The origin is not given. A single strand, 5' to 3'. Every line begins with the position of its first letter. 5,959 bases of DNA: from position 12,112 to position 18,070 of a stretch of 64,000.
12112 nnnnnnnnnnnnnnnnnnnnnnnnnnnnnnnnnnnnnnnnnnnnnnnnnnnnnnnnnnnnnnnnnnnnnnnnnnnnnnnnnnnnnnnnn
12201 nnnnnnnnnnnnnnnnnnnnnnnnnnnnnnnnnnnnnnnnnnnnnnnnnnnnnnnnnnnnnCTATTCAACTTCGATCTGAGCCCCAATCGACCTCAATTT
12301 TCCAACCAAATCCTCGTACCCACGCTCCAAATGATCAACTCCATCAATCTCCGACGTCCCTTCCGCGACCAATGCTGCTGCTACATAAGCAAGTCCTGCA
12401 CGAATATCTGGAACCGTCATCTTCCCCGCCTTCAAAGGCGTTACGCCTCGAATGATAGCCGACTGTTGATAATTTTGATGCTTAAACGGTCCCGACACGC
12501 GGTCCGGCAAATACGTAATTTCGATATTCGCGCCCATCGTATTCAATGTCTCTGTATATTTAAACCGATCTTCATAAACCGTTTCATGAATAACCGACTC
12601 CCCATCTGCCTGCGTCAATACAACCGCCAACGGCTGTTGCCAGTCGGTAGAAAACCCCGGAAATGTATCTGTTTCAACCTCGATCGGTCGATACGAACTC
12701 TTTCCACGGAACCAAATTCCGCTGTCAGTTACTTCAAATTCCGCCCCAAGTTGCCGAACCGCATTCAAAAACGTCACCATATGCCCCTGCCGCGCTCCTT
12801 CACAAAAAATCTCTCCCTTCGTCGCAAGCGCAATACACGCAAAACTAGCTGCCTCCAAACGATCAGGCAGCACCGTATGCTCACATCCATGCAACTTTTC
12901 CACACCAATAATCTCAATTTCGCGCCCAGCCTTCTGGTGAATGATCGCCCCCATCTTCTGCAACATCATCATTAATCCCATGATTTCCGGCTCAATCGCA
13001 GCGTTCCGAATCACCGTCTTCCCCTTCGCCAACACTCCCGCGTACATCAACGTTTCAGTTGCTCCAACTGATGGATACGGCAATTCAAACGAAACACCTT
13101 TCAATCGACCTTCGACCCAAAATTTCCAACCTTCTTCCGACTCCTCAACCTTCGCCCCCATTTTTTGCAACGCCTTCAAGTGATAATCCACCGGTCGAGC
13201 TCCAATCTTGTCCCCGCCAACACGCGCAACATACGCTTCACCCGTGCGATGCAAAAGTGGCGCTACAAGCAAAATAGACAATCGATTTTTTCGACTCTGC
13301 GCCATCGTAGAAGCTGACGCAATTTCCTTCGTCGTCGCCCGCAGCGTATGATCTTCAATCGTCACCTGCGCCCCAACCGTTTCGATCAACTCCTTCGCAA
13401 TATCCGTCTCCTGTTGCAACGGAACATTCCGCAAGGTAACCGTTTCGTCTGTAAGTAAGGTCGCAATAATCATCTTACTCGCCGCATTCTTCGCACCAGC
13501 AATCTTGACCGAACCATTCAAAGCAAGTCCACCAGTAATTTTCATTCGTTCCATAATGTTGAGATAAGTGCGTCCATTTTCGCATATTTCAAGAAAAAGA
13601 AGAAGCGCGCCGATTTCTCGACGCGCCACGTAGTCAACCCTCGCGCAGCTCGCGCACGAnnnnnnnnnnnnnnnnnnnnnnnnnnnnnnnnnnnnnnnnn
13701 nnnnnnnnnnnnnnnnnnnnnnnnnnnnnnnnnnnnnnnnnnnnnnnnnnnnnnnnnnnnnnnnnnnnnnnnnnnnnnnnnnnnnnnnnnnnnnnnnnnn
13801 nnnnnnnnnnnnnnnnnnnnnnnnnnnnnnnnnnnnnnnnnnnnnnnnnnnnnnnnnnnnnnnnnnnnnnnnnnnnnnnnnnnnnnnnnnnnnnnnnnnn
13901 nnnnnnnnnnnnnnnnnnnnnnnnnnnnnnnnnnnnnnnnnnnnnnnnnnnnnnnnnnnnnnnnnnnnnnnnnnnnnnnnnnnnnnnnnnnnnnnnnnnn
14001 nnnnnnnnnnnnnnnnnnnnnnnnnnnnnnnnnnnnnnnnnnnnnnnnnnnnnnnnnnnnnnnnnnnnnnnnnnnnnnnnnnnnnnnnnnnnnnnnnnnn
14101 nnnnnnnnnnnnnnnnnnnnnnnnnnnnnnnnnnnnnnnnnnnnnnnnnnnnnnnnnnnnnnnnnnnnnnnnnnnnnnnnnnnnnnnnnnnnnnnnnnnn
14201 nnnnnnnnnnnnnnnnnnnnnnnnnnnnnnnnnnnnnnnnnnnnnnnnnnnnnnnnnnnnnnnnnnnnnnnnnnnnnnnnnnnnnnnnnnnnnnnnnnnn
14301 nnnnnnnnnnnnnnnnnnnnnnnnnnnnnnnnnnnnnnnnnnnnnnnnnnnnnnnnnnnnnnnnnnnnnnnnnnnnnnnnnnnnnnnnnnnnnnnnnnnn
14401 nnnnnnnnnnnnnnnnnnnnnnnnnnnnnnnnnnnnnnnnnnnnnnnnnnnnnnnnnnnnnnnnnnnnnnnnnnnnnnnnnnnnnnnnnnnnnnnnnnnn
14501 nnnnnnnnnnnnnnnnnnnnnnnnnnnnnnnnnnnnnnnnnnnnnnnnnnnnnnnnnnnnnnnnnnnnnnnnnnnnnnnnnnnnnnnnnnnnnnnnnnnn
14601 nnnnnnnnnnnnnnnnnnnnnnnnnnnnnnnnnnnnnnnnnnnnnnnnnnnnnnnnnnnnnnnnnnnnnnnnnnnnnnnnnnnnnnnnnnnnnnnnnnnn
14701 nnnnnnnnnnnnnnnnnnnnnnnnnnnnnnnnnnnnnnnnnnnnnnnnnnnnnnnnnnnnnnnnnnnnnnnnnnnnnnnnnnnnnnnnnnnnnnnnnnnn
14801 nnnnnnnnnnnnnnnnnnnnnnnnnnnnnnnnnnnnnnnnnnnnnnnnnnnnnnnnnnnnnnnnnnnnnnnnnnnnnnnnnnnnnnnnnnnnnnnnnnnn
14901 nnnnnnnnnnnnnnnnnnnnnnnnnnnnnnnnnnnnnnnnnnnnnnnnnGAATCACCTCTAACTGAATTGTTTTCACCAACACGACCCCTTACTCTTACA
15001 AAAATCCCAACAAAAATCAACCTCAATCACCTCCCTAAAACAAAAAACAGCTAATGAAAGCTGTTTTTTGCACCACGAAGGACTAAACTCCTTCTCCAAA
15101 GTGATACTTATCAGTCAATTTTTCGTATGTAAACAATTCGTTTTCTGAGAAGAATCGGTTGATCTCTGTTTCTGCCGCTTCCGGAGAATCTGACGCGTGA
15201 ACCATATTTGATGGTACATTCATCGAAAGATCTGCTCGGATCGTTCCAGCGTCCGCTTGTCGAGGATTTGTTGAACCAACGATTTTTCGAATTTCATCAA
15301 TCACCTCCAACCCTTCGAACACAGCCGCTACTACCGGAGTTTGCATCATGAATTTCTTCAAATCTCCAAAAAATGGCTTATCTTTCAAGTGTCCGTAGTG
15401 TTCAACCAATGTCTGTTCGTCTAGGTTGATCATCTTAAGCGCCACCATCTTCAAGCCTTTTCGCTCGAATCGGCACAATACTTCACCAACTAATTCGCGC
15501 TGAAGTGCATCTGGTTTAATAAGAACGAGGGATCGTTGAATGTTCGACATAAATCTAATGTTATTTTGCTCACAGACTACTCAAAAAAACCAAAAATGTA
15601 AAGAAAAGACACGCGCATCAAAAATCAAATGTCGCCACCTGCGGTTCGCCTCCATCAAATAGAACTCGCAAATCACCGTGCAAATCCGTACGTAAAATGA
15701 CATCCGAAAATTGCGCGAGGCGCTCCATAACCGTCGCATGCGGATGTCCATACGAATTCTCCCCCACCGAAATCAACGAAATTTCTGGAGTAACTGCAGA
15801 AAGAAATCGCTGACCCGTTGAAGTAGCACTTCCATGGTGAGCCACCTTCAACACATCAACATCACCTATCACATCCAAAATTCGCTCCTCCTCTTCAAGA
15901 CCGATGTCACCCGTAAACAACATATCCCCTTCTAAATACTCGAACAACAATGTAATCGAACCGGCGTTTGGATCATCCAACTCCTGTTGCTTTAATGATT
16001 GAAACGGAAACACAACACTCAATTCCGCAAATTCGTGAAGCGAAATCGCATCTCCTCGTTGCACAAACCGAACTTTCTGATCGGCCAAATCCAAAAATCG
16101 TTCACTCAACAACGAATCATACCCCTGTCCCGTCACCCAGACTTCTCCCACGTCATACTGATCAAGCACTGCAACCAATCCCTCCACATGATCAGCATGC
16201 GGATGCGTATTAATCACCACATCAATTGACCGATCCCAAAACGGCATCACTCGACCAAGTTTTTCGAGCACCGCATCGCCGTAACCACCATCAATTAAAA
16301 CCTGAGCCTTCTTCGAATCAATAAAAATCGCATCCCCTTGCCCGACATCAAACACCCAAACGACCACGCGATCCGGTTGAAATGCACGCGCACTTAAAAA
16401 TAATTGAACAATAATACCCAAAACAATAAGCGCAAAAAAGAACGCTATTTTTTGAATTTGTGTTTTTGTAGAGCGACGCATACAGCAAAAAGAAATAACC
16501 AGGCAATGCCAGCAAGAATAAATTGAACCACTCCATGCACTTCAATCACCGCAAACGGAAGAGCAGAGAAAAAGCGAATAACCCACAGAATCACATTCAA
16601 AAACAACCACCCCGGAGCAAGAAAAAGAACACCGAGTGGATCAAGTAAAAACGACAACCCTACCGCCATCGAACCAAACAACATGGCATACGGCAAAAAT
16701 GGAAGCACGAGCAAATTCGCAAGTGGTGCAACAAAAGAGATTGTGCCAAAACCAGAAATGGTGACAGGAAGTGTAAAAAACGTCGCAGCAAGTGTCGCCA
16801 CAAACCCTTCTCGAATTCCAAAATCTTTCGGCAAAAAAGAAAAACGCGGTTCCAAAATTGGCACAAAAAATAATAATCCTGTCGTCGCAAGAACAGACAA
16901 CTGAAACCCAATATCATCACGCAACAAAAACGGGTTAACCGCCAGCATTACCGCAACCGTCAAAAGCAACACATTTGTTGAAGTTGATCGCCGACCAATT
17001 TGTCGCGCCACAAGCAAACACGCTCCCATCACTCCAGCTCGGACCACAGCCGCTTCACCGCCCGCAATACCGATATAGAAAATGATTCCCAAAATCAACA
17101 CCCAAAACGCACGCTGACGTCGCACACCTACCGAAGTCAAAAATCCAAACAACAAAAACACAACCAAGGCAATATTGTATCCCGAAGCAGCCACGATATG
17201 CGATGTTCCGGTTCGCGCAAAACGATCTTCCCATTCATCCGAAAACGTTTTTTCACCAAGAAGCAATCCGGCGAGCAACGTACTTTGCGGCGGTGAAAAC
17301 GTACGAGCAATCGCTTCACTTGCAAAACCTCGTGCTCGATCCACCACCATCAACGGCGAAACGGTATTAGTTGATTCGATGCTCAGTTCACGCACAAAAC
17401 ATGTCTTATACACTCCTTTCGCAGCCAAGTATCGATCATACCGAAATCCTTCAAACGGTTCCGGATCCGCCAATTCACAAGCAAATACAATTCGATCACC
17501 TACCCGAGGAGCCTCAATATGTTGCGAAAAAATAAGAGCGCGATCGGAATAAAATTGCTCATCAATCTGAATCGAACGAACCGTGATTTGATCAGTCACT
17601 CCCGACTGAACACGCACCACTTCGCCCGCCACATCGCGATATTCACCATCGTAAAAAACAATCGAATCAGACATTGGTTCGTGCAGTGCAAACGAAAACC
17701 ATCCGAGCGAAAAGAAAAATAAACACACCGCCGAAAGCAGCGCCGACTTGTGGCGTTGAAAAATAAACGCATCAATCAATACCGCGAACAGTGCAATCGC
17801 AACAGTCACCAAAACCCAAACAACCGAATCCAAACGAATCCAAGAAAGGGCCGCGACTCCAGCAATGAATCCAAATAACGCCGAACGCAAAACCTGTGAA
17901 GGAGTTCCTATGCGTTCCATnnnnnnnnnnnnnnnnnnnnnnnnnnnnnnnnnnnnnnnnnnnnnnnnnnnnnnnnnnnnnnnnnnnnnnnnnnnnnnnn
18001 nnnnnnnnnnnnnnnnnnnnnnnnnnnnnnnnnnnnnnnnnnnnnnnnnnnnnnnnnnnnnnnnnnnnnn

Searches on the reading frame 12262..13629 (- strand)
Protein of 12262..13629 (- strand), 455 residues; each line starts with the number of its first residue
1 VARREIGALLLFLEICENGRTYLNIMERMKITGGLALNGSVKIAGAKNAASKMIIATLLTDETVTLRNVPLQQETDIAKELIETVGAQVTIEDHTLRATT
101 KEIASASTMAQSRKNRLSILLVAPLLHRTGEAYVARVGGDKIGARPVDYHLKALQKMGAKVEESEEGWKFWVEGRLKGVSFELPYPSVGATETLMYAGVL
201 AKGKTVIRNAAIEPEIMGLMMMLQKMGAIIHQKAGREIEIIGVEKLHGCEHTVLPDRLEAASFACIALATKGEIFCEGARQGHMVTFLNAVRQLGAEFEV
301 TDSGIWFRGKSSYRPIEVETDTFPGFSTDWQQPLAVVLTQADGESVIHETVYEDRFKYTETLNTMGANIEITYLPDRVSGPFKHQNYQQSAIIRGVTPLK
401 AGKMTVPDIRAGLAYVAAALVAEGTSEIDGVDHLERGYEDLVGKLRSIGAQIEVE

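Call 36: search_protein_families(library=pfam, proteins=[window:12262-13629:-], max_evalue=0.001)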
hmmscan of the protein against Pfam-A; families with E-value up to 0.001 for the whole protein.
window:12262-13629:- (455 aa): 1 family
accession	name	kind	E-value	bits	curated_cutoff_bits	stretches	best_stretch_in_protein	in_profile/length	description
PF00275.25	EPSP_synthase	-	1.2e-72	245.4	22.8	1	32-445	2-417/417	EPSP synthase (3-phosphoshikimate 1-carboxyvinyltransferase)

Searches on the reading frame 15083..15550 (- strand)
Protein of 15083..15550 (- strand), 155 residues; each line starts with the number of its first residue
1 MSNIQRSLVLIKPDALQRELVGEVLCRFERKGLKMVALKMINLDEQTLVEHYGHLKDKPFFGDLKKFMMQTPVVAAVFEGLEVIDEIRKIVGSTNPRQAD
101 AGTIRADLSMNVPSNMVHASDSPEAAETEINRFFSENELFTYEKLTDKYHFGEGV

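Call 37: search_protein_families(library=pfam, proteins=[window:15083-15550:-], max_evalue=0.001)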
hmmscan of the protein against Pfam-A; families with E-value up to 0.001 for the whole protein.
window:15083-15550:- (155 aa): 1 family
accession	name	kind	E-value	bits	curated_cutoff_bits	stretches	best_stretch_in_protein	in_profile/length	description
PF00334.24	NDK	-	1.5e-49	167.8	27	1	5-138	1-134/135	Nucleoside diphosphate kinase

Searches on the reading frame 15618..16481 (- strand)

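Call 37: search_protein_families(library=pfam, proteins=[window:15618-16481:-], max_evalue=0.001)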
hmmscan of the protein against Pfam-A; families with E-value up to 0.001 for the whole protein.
window:15618-16481:- (287 aa): 3 families
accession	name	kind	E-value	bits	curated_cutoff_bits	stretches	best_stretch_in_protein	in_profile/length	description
PF00753.33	Lactamase_B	-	1.2e-19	71.5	22.7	1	45-240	2-195/196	Metallo-beta-lactamase superfamily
PF12706.13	Lactamase_B_2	-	1.5e-08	34.9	27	1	61-212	3-161/200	Beta-lactamase superfamily domain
PF25281.1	MBL_MAP1B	-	9.7e-05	22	37.6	1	38-108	20-87/279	MAP1B MBL-like domain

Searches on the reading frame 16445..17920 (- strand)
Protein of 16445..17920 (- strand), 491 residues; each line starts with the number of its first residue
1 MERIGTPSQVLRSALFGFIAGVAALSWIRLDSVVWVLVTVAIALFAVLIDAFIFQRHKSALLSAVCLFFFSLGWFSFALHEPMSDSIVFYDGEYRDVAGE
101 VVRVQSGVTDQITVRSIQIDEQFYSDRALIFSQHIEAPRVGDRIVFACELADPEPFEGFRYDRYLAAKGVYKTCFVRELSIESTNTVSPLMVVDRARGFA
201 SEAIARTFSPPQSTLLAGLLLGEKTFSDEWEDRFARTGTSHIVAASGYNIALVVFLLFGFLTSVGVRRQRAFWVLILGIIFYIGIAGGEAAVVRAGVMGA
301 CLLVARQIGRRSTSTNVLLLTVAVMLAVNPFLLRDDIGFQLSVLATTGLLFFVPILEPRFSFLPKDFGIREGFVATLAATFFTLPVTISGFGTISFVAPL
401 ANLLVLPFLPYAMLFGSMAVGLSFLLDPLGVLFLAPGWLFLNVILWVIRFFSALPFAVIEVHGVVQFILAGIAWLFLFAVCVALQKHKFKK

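Call 37: search_protein_families(library=pfam, proteins=[window:16445-17920:-], max_evalue=0.001)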
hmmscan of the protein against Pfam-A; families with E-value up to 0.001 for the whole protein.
window:16445-17920:- (491 aa): 2 families
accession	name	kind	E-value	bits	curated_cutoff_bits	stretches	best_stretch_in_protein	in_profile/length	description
PF03772.21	Competence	-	1.8e-51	175.6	23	1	219-482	1-266/270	Competence protein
PF13567.11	DUF4131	-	1.9e-13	50.9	31.6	1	37-178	7-161/165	Domain of unknown function (DUF4131)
